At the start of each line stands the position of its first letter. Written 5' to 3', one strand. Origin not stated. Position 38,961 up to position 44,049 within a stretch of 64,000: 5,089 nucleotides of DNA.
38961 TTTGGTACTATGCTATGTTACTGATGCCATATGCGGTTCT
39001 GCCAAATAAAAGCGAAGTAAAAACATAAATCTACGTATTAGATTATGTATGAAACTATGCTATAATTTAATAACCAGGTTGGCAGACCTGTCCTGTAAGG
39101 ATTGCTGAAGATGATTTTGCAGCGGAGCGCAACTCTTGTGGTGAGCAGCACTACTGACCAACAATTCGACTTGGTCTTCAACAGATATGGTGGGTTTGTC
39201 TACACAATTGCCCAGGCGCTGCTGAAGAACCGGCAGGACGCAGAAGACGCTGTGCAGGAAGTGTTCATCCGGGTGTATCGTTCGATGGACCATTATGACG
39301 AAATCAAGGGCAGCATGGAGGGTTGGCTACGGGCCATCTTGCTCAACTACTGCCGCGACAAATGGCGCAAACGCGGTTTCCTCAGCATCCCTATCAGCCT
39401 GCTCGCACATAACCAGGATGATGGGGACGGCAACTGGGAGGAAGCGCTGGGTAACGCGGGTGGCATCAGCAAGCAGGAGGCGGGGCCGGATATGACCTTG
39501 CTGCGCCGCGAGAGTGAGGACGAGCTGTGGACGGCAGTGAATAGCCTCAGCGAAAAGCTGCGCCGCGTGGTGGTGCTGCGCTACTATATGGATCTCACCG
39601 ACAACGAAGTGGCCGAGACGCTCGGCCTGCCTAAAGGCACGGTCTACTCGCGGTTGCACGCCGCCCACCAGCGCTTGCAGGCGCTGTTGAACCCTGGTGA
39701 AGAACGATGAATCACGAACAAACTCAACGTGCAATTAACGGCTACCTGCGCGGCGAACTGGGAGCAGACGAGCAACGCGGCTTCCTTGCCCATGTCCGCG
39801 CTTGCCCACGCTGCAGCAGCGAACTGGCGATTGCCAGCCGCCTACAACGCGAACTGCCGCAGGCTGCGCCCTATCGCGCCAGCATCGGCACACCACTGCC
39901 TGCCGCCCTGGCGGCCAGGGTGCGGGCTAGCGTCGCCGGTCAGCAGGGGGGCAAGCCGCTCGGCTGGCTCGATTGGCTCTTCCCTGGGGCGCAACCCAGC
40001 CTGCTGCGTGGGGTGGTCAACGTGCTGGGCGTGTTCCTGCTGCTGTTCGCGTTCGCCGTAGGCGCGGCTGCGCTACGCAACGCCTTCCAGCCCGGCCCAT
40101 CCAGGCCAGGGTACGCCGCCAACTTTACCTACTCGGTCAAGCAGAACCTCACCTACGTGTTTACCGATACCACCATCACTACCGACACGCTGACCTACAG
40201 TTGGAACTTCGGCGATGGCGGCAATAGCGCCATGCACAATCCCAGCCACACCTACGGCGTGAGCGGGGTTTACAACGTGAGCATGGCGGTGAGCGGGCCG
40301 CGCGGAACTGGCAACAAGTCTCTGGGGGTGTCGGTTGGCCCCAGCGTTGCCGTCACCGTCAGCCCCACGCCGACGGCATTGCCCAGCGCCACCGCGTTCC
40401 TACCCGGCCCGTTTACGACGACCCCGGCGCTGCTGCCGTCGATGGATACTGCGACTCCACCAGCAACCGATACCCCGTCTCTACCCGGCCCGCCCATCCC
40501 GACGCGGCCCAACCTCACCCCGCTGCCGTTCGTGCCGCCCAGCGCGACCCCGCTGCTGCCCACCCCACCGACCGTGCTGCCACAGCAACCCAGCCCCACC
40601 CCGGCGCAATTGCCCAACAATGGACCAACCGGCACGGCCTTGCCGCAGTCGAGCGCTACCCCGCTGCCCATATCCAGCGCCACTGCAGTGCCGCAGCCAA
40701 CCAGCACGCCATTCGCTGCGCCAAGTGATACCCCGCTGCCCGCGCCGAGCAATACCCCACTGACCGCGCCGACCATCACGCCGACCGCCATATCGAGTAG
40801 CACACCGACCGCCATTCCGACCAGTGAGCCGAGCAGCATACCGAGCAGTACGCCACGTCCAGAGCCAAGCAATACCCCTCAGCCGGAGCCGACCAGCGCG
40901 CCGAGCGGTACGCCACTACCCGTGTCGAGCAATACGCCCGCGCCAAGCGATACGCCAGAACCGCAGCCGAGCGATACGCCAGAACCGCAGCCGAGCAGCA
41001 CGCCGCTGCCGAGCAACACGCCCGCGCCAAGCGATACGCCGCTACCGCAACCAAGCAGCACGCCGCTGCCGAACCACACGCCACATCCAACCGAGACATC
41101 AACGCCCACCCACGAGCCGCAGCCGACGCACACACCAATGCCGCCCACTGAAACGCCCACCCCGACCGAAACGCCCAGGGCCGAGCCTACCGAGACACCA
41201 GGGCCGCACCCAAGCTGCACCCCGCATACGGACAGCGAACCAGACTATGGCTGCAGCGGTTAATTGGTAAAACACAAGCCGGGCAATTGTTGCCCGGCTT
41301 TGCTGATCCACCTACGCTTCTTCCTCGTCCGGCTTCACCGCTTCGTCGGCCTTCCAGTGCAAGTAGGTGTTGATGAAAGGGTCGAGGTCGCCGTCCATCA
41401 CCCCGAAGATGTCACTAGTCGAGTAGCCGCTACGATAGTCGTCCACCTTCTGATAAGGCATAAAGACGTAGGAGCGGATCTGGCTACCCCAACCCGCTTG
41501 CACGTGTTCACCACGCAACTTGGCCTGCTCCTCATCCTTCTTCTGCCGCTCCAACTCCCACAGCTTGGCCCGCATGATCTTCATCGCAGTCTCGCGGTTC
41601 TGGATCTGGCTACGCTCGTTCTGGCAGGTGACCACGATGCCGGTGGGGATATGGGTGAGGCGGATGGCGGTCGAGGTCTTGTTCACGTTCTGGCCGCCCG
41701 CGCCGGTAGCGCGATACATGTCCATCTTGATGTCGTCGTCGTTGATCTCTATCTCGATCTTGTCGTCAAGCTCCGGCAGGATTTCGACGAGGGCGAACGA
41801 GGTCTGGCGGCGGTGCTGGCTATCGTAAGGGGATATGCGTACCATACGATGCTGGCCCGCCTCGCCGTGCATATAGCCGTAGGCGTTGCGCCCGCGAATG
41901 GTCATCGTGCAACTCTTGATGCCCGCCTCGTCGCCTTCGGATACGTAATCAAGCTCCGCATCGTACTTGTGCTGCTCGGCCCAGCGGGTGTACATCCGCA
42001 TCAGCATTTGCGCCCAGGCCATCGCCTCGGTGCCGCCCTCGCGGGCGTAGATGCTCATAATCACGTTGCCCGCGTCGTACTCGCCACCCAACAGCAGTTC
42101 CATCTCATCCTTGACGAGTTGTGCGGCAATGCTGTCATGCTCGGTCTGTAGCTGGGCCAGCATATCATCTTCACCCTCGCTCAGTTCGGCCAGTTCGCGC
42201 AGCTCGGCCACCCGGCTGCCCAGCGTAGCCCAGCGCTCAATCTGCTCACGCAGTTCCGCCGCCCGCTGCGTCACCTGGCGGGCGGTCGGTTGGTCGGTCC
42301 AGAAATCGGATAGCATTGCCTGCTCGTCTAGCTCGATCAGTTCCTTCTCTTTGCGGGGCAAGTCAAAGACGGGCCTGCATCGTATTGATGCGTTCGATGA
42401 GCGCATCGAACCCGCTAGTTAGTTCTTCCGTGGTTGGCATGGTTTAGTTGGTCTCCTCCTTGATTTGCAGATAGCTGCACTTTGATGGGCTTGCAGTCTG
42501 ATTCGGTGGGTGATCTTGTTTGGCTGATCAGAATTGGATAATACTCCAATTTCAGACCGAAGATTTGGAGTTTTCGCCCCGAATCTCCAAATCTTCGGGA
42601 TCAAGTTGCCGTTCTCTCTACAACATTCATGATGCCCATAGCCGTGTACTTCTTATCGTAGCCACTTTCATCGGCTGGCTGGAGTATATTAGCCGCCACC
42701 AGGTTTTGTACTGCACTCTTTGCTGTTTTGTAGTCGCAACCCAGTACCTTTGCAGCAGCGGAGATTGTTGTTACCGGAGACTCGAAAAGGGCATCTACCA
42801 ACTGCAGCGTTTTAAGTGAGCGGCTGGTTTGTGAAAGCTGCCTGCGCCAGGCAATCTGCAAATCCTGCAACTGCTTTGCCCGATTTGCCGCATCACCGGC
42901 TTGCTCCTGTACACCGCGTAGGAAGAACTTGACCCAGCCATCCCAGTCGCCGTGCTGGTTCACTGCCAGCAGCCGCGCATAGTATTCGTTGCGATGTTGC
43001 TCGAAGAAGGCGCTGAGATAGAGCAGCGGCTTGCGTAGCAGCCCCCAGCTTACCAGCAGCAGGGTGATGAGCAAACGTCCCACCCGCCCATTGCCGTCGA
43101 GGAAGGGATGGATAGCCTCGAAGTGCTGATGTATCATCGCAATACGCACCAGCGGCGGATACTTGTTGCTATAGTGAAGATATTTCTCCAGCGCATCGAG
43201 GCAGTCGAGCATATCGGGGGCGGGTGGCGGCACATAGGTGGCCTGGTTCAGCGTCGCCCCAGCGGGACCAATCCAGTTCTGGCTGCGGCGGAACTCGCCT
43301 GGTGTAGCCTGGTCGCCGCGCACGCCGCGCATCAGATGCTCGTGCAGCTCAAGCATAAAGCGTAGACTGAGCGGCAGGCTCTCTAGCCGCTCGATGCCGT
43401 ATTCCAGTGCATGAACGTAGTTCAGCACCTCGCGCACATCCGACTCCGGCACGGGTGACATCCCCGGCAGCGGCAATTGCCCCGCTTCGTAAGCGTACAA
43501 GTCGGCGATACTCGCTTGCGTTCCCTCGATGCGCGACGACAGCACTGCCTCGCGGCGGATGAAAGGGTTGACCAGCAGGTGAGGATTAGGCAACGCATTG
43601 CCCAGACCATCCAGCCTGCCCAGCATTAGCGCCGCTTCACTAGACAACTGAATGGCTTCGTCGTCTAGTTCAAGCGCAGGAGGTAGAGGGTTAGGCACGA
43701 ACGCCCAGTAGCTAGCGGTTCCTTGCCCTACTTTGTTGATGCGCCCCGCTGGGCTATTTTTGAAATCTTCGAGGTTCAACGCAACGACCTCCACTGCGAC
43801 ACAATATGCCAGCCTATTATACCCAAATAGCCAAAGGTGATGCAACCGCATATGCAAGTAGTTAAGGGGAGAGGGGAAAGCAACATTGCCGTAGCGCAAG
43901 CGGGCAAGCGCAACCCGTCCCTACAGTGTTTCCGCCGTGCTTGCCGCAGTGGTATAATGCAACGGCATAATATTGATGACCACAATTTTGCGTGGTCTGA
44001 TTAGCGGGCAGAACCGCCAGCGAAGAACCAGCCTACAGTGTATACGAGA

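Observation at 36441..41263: Apparently autoregulated ECF sigma / ZAS anti-sigma unit controlling two paralogous secreted His/Cys/Pro/Thr tandem-repeat proteins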

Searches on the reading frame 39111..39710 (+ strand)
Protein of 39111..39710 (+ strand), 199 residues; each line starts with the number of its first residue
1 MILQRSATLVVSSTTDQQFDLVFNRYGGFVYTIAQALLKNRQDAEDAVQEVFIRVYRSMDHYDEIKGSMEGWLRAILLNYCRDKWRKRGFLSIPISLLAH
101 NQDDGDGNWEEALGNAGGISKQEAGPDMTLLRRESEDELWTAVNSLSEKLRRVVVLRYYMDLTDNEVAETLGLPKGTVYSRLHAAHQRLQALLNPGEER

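Call 5: search_protein_families(library=pfam, proteins=[window:39111-39710:+], max_evalue=0.1)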
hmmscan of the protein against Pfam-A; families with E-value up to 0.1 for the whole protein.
window:39111-39710:+ (199 aa): 9 families
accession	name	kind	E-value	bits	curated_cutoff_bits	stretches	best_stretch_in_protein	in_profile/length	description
PF04542.20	Sigma70_r2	-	2.9e-18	65.9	24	1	23-89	2-69/71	Sigma-70 region 2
PF08281.18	Sigma70_r4_2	-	1.4e-11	44.2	25.7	1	137-188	2-53/54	Sigma-70, region 4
PF04545.22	Sigma70_r4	-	2.8e-11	43.2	24.1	1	143-190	2-49/50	Sigma-70, region 4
PF07638.17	Sigma70_ECF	-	0.0003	21.2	21.1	1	137-192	127-182/185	ECF sigma factor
PF13384.12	HTH_23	-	0.0017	18.5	24.6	1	147-187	3-44/50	Homeodomain-like domain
PF20432.4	Xre-like-HTH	-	0.0027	18.4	25.8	1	160-189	22-50/63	Antitoxin Xre-like helix-turn-helix domain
PF02001.22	DUF134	-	0.032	15.2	27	1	153-191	42-80/98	Protein of unknown function DUF134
PF09339.16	HTH_IclR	-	0.035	14.3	22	1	165-183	22-40/52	IclR helix-turn-helix domain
PF12728.13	HTH_17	-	0.07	13.9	27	0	162-181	2-20/51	Helix-turn-helix domain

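Call 17: search_protein_families(library=ncbifam, proteins=[window:39111-39710:+], max_evalue=0.1)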
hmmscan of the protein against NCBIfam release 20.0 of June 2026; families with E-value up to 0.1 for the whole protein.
window:39111-39710:+ (199 aa): 112 families (the best 25 are shown)
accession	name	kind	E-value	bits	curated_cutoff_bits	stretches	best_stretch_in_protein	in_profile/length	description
TIGR02983.1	SigE-fam_strep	subfamily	4e-29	101.6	141.55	2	133-193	98-158/162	SigE family RNA polymerase sigma factor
TIGR02937.1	sigma70-ECF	superfamily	4.4e-28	98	42.9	1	19-191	3-163/165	sigma-70 family RNA polymerase sigma factor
NF009195.0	PRK12543.1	subfamily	6.1e-28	97.6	197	2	127-191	112-176/192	RNA polymerase sigma factor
NF007223.0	PRK09641.1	equivalog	8.3e-26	91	209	1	15-191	16-182/187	RNA polymerase sigma factor SigW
NF008888.0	PRK11922.1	equivalog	8.7e-25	87.7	204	1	13-193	26-196/231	RNA polymerase sigma factor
NF006930.0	PRK09415.1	subfamily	9.3e-25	87.5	198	2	13-86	12-84/179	RNA polymerase factor sigma C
NF007229.0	PRK09647.1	equivalog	9.8e-25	87.2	265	1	19-194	46-203/220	RNA polymerase sigma factor SigE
NF009172.0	PRK12519.1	subfamily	6.2e-24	84.6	222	1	19-194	31-190/194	RNA polymerase sigma factor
NF009166.1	PRK12513.1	equivalog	6.6e-23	81.4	206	1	17-194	22-187/193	RNA polymerase sigma factor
NF004113.0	PRK05602.1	equivalog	7.6e-23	81.2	208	2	17-90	45-118/211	RNA polymerase sigma factor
NF008891.0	PRK11924.1-5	subfamily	3.2e-22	79.5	259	1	16-193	2-163/171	RNA polymerase sigma factor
TIGR02948.1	SigW_bacill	equivalog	5.7e-22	78.7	243.1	1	15-190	16-181/187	RNA polymerase sigma factor SigW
TIGR02985.1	Sig70_bacteroi1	subfamily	1.4e-20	74.1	126.4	1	18-191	2-160/162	RNA polymerase sigma-70 factor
NF009174.0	PRK12522.1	equivalog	4.9e-20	72.2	217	1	18-193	4-167/175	RNA polymerase sigma factor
NF009185.0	PRK12533.1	equivalog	1.8e-19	70.3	248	1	30-194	42-194/231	RNA polymerase sigma factor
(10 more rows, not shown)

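Call 19: find_homologous_proteins(query=window:39111-39710:+, max_evalue=1e-20)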
Query window:39111-39710:+ (199 aa): 14 proteins with E <= 1e-20 among 330 candidates.
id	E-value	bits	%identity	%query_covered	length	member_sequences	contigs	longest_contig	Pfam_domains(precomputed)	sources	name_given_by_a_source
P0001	6.3e-128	442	100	100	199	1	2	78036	PF04545.23,PF04542.21,PF08281.19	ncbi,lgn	-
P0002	4.4e-115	400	90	100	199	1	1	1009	PF04545.23,PF04542.21,PF08281.19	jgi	jgi:RNA polymerase sigma-70 factor, ECF subfamily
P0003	4.1e-110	384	88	100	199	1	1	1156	PF04545.23,PF04542.21,PF08281.19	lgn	-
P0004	3.0e-106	371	87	95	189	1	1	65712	PF04545.23,PF04542.21,PF08281.19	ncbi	-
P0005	1.7e-104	366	87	95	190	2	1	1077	PF04545.23,PF04542.21,PF08281.19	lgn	-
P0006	3.6e-100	351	82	97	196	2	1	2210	PF04545.23,PF04542.21,PF08281.19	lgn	-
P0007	5.4e-100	351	83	97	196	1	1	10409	PF07638.18,PF04545.23,PF04542.21,PF08281.19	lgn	-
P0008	3.6e-97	342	83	92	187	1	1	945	PF04545.23,PF04542.21,PF08281.19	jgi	jgi:RNA polymerase sigma-70 factor (ECF subfamily)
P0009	1.0e-86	308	71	97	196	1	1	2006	PF04545.23,PF04542.21,PF08281.19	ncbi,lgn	-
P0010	4.3e-75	270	63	97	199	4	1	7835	PF13384.13,PF07638.18,PF04545.23,PF04542.21,PF08281.19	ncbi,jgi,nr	ncbi:MAG: hypothetical protein DLM69_05870 [Candidatus Chloroheliales bacterium]|nr:MAG: hypothetica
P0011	9.6e-71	256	61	97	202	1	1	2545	PF07638.18,PF04545.23,PF04542.21,PF08281.19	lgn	-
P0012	7.1e-70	253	62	98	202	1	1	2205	PF07638.18,PF04545.23,PF04542.21,PF08281.19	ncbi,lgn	-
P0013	5.7e-69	250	61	93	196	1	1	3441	PF04545.23,PF04542.21,PF08281.19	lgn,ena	-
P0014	2.4e-68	248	62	94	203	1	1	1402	PF04545.23,PF04542.21,PF08281.19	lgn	-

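Call 20: find_encoding_contigs(protein=P0001, flank=10000, max_places=4)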
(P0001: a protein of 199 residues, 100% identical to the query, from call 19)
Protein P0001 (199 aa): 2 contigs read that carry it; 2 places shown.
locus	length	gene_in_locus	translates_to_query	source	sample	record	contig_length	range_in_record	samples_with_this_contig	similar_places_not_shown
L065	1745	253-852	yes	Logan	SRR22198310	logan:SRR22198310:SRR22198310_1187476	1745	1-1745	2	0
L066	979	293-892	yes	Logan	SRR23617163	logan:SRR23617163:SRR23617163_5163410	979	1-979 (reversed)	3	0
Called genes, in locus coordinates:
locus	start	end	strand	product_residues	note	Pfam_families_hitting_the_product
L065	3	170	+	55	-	?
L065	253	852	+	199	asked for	PF04542:Sigma70_r2, PF08281:Sigma70_r4_2, PF04545:Sigma70_r4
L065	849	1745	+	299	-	?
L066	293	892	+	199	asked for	PF04542:Sigma70_r2, PF08281:Sigma70_r4_2, PF04545:Sigma70_r4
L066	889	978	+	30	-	?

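Call 21: find_encoding_contigs(protein=P0007, flank=10000, max_places=3)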
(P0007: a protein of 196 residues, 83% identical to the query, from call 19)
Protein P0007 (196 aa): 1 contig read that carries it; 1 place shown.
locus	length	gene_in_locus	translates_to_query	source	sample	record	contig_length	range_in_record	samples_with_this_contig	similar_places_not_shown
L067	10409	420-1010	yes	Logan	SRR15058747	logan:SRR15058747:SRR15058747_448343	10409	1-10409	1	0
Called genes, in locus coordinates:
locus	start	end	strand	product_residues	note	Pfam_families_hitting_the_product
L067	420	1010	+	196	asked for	PF04542:Sigma70_r2, PF07638:Sigma70_ECF (faint), PF08281:Sigma70_r4_2, PF04545:Sigma70_r4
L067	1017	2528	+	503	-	PF13490:zf-HC2, PF00801:PKD, PF18911:PKD_4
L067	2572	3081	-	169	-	PF13302:Acetyltransf_3, PF00583:Acetyltransf_1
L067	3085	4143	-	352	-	PF03462:PCRF, PF00472:RF-1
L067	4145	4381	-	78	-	-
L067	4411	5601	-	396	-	PF13784:Fic_N, PF02661:Fic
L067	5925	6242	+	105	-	-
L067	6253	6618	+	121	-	PF09851:SHOCT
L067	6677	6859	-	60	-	-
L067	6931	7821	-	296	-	PF02775:TPP_enzyme_C, PF12367:PFO_beta_C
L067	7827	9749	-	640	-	PF01558:POR, PF01855:POR_N, PF02780:Transketolase_C (weak), PF17147:PFOR_II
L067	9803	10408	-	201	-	?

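Call 22: find_encoding_contigs(protein=P0010, flank=10000, max_places=3)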
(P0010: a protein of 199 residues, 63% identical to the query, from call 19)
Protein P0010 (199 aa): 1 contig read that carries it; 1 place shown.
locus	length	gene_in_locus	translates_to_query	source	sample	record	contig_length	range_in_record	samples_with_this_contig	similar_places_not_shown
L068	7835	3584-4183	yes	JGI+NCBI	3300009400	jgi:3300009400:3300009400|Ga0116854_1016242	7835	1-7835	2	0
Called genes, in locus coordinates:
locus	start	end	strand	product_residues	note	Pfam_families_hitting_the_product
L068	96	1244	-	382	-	PF04173:DoxD, PF07681:DoxX, PF00355:Rieske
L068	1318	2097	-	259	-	-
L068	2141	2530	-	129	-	-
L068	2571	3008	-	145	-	-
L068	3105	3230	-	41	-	-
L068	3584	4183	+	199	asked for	PF07638:Sigma70_ECF (faint), PF04542:Sigma70_r2, PF08281:Sigma70_r4_2, PF04545:Sigma70_r4, PF13384:HTH_23 (weak)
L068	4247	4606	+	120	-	-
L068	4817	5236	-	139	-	-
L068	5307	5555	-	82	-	-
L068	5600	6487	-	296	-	-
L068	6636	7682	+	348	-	-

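Call 41: find_encoding_contigs(protein=P0009, flank=5000, max_places=2)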
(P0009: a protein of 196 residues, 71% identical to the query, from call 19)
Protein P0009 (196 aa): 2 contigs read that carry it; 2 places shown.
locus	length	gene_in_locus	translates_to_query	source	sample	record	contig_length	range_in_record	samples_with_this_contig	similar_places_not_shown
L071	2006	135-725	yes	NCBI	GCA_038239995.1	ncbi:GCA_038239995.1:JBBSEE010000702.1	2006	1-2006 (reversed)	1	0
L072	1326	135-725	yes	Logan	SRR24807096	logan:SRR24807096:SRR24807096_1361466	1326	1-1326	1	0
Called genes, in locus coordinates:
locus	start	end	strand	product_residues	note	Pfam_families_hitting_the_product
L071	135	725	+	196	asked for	PF04542:Sigma70_r2, PF08281:Sigma70_r4_2, PF04545:Sigma70_r4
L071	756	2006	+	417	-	?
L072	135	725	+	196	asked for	PF04542:Sigma70_r2, PF08281:Sigma70_r4_2, PF04545:Sigma70_r4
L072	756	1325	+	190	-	?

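Call 42: find_encoding_contigs(protein=P0013, flank=5000, max_places=2)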
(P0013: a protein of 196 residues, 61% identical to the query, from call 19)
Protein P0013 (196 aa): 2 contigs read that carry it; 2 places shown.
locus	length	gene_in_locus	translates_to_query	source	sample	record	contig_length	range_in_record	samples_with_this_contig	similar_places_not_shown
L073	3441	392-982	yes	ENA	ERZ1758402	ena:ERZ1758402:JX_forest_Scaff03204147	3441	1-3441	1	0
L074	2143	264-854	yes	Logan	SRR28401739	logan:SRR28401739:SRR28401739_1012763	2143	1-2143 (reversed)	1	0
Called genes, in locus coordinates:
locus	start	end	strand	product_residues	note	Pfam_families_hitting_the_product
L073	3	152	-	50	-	?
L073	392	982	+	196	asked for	PF04542:Sigma70_r2, PF08281:Sigma70_r4_2, PF04545:Sigma70_r4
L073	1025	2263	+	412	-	PF13490:zf-HC2, PF00801:PKD, PF18911:PKD_4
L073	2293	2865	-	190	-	-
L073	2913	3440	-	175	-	?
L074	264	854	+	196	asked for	PF04542:Sigma70_r2, PF08281:Sigma70_r4_2, PF04545:Sigma70_r4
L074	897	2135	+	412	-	PF13490:zf-HC2, PF00801:PKD, PF18911:PKD_4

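Call 43: find_encoding_contigs(protein=P0011, flank=5000, max_places=2)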
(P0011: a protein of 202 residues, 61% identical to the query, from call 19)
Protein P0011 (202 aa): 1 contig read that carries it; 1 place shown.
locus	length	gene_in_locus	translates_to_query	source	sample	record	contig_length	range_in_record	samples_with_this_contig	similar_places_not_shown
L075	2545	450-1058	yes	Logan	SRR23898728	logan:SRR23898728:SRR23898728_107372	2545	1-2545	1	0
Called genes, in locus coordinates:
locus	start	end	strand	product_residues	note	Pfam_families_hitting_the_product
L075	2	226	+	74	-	?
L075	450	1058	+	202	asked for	PF04542:Sigma70_r2, PF07638:Sigma70_ECF (weak), PF08281:Sigma70_r4_2, PF04545:Sigma70_r4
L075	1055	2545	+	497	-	?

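Call 44: find_encoding_contigs(protein=P0006, flank=5000, max_places=2)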
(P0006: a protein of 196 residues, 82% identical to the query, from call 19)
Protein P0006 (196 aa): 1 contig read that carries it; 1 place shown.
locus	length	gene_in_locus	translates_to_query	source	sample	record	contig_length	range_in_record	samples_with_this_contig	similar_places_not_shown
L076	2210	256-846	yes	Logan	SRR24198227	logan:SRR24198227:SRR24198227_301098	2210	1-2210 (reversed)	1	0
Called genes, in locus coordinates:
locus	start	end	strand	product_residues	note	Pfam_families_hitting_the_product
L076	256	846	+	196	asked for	PF04542:Sigma70_r2, PF08281:Sigma70_r4_2, PF04545:Sigma70_r4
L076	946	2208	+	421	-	?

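Call 83: find_encoding_contigs(protein=P0012, flank=5000, max_places=2)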
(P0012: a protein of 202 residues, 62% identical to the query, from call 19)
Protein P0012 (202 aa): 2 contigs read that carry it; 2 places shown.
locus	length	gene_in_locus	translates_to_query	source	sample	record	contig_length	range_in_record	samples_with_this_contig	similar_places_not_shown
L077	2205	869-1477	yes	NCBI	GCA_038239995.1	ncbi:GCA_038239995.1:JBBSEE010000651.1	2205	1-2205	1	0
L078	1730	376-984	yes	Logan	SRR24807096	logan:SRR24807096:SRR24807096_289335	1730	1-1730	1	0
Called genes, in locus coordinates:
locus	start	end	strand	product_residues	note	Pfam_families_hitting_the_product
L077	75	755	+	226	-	-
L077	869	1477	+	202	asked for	PF04542:Sigma70_r2, PF07638:Sigma70_ECF (weak), PF08281:Sigma70_r4_2, PF04545:Sigma70_r4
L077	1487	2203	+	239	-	?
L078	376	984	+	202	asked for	PF04542:Sigma70_r2, PF07638:Sigma70_ECF (weak), PF08281:Sigma70_r4_2, PF04545:Sigma70_r4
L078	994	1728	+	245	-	?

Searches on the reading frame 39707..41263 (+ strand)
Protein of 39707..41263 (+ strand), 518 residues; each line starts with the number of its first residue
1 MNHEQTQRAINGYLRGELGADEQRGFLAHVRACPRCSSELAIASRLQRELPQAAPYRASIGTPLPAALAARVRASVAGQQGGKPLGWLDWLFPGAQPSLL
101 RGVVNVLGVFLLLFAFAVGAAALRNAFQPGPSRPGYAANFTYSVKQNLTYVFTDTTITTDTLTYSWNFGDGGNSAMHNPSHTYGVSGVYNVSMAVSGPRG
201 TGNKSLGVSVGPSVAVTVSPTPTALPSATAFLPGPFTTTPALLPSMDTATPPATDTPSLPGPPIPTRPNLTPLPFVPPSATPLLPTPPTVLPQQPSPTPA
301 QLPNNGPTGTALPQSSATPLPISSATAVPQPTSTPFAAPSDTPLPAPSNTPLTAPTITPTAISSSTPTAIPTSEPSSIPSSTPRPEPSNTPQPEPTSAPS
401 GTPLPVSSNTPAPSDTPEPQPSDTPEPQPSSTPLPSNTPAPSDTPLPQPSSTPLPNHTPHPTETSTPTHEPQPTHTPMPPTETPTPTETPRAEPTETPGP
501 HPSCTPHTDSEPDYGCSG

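Call 5: search_protein_families(library=pfam, proteins=[window:39707-41263:+], max_evalue=0.1)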
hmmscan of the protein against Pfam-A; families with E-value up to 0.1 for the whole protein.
window:39707-41263:+ (518 aa): 3 families
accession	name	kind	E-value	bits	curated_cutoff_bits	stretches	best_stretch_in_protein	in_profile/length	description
PF18911.6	PKD_4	-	4.6e-12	46.3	27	1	143-204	13-77/85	PKD domain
PF00801.26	PKD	-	1.1e-09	38.6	23.5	1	143-209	10-79/80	PKD domain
PF13490.11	zf-HC2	-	4.3e-07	30.4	22.2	1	4-36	2-34/35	Putative zinc-finger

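Call 17: search_protein_families(library=ncbifam, proteins=[window:39707-41263:+], max_evalue=0.1)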
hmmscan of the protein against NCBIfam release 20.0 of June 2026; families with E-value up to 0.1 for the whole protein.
window:39707-41263:+ (518 aa): 1 family
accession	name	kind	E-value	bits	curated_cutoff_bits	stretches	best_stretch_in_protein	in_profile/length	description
TIGR00864.1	PCC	subfamily_domain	0.016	11.6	1861.4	1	149-215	1414-1479/2700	polycystin cation channel protein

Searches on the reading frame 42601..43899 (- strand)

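Call 16: search_protein_families(library=pfam, proteins=[window:42601-43899:-], max_evalue=0.001)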
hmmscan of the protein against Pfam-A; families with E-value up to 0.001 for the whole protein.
window:42601-43899:- (432 aa): 2 families
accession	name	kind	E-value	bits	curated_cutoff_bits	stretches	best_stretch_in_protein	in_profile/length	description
PF13784.11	Fic_N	-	5.6e-25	87.6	26.7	1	85-170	3-82/82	Fic/DOC family N-terminal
PF02661.23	Fic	-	1.4e-20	74.3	24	1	176-282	1-93/93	Fic/DOC family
